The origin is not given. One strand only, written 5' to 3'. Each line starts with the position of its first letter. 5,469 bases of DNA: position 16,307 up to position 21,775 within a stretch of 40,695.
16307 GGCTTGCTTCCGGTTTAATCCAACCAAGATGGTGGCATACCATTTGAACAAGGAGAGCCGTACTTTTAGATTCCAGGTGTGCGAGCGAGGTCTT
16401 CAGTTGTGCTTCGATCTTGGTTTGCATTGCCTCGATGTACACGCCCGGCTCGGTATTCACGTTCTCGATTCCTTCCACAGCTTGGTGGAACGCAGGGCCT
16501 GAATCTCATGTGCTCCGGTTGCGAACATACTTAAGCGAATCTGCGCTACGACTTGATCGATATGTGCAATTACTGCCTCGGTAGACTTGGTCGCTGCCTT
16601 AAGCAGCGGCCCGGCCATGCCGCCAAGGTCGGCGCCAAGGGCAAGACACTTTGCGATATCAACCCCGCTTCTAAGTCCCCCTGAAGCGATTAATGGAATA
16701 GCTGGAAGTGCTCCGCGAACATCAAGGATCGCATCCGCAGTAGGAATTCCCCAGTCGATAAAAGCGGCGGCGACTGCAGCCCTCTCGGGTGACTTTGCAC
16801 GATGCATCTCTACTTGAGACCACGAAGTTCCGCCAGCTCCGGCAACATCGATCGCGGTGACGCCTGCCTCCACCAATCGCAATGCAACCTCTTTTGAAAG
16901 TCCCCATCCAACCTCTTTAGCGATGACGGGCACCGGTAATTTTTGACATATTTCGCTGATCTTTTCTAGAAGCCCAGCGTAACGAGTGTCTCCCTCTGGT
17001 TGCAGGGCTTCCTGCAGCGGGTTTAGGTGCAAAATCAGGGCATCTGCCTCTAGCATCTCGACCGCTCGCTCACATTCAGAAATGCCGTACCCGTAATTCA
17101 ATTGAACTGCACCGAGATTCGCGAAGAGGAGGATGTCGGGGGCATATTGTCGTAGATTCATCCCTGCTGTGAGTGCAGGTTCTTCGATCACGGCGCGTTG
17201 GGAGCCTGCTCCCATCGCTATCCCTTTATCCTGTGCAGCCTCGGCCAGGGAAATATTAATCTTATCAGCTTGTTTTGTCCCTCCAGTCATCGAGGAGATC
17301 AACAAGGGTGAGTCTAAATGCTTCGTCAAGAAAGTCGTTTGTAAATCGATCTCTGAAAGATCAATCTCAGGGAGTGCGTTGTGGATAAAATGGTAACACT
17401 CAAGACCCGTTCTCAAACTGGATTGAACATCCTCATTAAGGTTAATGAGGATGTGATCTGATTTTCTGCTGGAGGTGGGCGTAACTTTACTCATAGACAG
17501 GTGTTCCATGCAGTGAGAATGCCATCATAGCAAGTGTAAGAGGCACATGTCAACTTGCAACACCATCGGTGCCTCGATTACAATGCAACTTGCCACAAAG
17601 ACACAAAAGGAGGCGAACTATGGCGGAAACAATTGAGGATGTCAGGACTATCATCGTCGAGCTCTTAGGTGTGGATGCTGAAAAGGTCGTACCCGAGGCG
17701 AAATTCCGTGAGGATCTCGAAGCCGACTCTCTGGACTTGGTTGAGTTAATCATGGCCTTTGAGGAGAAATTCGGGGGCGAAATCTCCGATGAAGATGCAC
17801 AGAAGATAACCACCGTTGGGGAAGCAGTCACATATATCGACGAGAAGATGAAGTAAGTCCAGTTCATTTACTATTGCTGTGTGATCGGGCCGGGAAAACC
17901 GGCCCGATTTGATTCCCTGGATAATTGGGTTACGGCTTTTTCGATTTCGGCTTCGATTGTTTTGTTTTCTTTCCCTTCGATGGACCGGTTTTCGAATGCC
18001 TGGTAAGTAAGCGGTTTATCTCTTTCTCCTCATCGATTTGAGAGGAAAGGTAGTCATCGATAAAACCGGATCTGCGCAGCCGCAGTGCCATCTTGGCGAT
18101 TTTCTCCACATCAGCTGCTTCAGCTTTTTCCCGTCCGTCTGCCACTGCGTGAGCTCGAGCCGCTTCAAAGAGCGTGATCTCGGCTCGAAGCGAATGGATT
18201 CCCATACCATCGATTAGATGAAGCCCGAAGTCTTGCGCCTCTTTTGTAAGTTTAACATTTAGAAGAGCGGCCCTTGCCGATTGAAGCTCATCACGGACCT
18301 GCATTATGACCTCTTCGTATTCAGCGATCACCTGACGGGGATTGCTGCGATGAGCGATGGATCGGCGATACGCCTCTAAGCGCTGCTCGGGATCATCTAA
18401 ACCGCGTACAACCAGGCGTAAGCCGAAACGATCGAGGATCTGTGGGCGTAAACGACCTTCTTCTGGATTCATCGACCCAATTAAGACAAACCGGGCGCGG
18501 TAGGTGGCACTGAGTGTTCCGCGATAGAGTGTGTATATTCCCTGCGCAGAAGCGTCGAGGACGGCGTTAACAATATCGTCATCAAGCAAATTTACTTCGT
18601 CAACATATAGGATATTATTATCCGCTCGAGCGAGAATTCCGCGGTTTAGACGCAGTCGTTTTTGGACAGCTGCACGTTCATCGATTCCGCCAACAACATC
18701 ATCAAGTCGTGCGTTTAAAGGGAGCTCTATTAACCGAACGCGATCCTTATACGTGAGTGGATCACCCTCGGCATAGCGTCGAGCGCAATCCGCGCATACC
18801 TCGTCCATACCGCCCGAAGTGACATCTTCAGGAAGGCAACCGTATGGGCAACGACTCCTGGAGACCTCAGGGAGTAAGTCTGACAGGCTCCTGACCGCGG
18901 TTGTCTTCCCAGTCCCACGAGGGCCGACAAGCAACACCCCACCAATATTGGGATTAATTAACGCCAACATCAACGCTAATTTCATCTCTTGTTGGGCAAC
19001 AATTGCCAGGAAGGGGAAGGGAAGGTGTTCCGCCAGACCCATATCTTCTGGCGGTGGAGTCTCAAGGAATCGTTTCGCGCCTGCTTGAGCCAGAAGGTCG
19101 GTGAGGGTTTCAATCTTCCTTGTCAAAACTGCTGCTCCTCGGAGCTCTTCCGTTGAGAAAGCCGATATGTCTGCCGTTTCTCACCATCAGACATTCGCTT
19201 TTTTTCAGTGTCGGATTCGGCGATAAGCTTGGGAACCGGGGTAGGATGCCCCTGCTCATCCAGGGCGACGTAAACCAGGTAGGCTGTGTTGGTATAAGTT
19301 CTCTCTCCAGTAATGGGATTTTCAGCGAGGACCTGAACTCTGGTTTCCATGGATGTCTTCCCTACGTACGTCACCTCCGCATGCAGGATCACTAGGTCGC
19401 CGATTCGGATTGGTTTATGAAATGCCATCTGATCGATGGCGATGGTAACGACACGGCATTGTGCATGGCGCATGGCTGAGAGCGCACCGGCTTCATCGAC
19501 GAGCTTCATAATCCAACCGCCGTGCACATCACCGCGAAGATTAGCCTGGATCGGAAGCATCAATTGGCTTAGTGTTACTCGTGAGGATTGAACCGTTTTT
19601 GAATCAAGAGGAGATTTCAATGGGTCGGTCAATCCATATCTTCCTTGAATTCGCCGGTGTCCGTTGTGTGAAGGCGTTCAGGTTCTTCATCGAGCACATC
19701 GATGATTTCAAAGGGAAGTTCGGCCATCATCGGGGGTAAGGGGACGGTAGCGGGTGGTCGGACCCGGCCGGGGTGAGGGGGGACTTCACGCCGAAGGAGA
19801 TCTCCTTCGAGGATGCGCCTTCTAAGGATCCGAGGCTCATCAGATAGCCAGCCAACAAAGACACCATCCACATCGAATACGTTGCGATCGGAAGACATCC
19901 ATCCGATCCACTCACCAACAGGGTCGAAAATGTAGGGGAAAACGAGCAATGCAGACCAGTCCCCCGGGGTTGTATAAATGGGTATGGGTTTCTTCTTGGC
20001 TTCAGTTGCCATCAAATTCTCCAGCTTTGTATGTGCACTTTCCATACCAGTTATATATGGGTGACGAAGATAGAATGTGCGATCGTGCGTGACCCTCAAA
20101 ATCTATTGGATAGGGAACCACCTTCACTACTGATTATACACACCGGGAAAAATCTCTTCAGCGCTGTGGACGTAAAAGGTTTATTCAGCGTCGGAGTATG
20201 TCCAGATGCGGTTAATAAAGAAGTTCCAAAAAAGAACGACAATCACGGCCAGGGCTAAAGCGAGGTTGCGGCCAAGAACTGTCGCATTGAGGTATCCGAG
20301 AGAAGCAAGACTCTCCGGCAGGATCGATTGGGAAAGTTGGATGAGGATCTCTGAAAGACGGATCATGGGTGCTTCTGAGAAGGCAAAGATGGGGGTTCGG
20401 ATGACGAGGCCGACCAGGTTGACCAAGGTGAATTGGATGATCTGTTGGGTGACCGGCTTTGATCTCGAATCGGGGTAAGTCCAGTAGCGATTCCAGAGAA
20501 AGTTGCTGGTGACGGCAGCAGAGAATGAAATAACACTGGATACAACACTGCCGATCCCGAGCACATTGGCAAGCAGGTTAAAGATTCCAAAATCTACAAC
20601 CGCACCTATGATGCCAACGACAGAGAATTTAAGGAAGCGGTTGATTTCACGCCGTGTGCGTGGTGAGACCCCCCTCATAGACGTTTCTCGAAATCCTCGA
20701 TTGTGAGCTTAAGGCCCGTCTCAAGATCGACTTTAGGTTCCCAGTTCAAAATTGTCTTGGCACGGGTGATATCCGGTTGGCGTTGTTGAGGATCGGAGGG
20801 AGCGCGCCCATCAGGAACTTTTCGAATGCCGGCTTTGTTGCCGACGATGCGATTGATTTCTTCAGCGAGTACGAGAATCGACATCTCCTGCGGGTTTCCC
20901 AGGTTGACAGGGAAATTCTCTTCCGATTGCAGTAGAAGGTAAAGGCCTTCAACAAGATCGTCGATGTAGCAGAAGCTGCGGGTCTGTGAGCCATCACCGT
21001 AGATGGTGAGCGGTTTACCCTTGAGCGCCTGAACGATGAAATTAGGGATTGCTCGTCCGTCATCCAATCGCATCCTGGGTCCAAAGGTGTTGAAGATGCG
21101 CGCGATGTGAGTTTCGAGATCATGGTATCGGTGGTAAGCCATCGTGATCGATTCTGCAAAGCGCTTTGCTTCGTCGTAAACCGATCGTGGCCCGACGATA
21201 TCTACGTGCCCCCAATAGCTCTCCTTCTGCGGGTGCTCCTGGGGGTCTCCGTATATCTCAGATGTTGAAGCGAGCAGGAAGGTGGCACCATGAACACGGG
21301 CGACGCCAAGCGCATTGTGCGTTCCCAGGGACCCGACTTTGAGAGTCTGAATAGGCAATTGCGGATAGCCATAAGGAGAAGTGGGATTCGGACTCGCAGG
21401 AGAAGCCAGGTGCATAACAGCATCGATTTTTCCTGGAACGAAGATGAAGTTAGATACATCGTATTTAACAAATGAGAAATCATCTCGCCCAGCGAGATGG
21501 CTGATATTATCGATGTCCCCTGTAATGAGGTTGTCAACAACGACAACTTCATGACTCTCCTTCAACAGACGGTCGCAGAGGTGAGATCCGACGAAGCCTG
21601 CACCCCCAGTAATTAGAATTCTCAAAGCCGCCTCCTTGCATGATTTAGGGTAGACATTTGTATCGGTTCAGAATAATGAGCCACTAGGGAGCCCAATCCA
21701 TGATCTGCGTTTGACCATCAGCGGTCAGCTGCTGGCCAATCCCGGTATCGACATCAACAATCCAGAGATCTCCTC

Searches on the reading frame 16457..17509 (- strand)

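Call 7: search_protein_families(library=pfam, proteins=[window:16457-17509:-], max_evalue=0.001)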
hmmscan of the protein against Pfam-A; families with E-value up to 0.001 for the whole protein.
window:16457-17509:- (350 aa): 3 families
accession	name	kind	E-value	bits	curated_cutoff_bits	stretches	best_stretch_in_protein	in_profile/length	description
PF01070.24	FMN_dh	-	1.9e-23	83.5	24.9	2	182-345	208-349/350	FMN-dependent dehydrogenase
PF01645.23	Glu_synthase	-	1e-07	31.9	20.4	1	193-300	205-305/369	Conserved region in glutamate synthase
PF00478.31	IMPDH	-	1.1e-06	28.4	25.6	1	179-310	131-246/345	IMP dehydrogenase / GMP reductase domain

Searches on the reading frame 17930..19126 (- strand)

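Call 7: search_protein_families(library=pfam, proteins=[window:17930-19126:-], max_evalue=0.001)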
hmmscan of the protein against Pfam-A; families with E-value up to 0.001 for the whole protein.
window:17930-19126:- (398 aa): 8 families
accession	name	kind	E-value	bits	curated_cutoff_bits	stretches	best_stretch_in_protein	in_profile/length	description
PF01078.27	Mg_chelatase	-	2.8e-10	40.4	20.3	1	159-221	96-158/207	Magnesium chelatase, subunit ChlI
PF17863.7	AAA_lid_2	-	9.8e-10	38.5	22.7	1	308-352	11-54/74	AAA lid domain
PF07728.20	AAA_5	-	1.5e-09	38.4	22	0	129-234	27-139/139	AAA domain (dynein-related subfamily)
PF13401.12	AAA_22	-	3e-07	31.3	27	1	64-194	8-109/130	AAA domain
PF00493.29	MCM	-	5.2e-06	26.2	23.3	1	151-228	103-180/224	MCM P-loop domain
PF13191.12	AAA_16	-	4.3e-05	24.5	32.6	1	59-102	22-73/167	AAA ATPase domain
PF00004.35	AAA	-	0.00011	23.1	21.2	0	64-83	1-20/131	ATPase family associated with various cellular activities (AAA)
PF20030.5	bpMoxR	-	0.00022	20.8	27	0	163-245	93-171/205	MoxR domain in the MoxR-vWA-beta-propeller ternary systems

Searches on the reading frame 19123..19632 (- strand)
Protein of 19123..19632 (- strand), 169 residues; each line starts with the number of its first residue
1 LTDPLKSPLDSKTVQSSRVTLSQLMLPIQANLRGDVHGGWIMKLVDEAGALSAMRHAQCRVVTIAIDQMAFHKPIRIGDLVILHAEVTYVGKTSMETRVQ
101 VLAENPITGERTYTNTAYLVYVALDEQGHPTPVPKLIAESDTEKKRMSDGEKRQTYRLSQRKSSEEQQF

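Call 8: search_protein_families(library=pfam, proteins=[window:19123-19632:-], max_evalue=0.001)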
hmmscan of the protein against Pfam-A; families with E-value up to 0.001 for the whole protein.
window:19123-19632:- (169 aa): 1 family
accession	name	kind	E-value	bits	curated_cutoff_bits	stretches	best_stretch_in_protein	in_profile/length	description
PF03061.28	4HBT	-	5.1e-21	75.2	20.6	1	34-106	2-75/79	Thioesterase superfamily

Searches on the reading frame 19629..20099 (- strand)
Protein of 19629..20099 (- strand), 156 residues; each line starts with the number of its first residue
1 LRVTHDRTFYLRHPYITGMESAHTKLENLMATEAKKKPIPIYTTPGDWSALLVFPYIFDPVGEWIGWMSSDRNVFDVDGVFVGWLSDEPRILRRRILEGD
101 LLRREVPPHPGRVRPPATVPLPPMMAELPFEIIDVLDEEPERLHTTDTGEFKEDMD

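Call 8: search_protein_families(library=pfam, proteins=[window:19629-20099:-], max_evalue=0.001)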
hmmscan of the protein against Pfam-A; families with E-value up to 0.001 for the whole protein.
window:19629-20099:- (156 aa): 1 family
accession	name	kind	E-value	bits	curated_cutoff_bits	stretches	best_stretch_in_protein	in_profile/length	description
PF21784.3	Bflower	-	3e-05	24.8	25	1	40-88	2-50/116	4-fold beta flower protein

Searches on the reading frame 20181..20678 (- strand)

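Call 8: search_protein_families(library=pfam, proteins=[window:20181-20678:-], max_evalue=0.001)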
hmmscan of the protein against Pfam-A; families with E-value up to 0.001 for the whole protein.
window:20181-20678:- (165 aa): 1 family
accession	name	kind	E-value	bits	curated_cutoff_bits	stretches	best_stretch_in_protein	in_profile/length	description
PF04138.20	GtrA_DPMS_TM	-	4.6e-23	82.1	26.1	1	17-160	1-116/117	GtrA/DPMS, transmembrane domain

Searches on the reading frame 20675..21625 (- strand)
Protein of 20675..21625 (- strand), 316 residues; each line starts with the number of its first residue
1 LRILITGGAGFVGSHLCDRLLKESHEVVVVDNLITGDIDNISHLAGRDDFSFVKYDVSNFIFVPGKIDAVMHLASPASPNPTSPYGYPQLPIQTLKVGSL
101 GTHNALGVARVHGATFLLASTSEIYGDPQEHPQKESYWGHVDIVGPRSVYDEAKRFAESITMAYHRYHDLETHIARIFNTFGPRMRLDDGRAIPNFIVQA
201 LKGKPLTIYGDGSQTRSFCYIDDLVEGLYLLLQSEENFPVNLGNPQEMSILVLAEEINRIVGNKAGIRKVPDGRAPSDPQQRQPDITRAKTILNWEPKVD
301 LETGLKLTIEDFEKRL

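Call 8: search_protein_families(library=pfam, proteins=[window:20675-21625:-], max_evalue=0.001)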
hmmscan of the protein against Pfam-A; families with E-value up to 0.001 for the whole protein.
window:20675-21625:- (316 aa): 6 families
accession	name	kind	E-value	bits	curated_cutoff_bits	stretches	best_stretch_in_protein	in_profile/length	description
PF16363.11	GDP_Man_Dehyd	-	8.9e-52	177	27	1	4-306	1-330/332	GDP-mannose 4,6 dehydratase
PF01370.27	Epimerase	-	5.1e-48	164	20.9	1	3-237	1-230/240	NAD dependent epimerase/dehydratase family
PF01073.25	3Beta_HSD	-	1.5e-09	37.7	22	1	4-225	1-222/280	3-beta hydroxysteroid dehydrogenase/isomerase family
PF02719.21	Polysacc_synt_2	-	1.4e-07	31.5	20.2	0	144-264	132-250/293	Polysaccharide biosynthesis protein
PF04321.23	RmlD_sub_bind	-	6.6e-06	25.8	27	1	1-182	1-153/287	RmlD substrate binding domain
PF07993.18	NAD_binding_4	-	1.1e-05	25.2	20.1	0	5-27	1-23/258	Male sterility protein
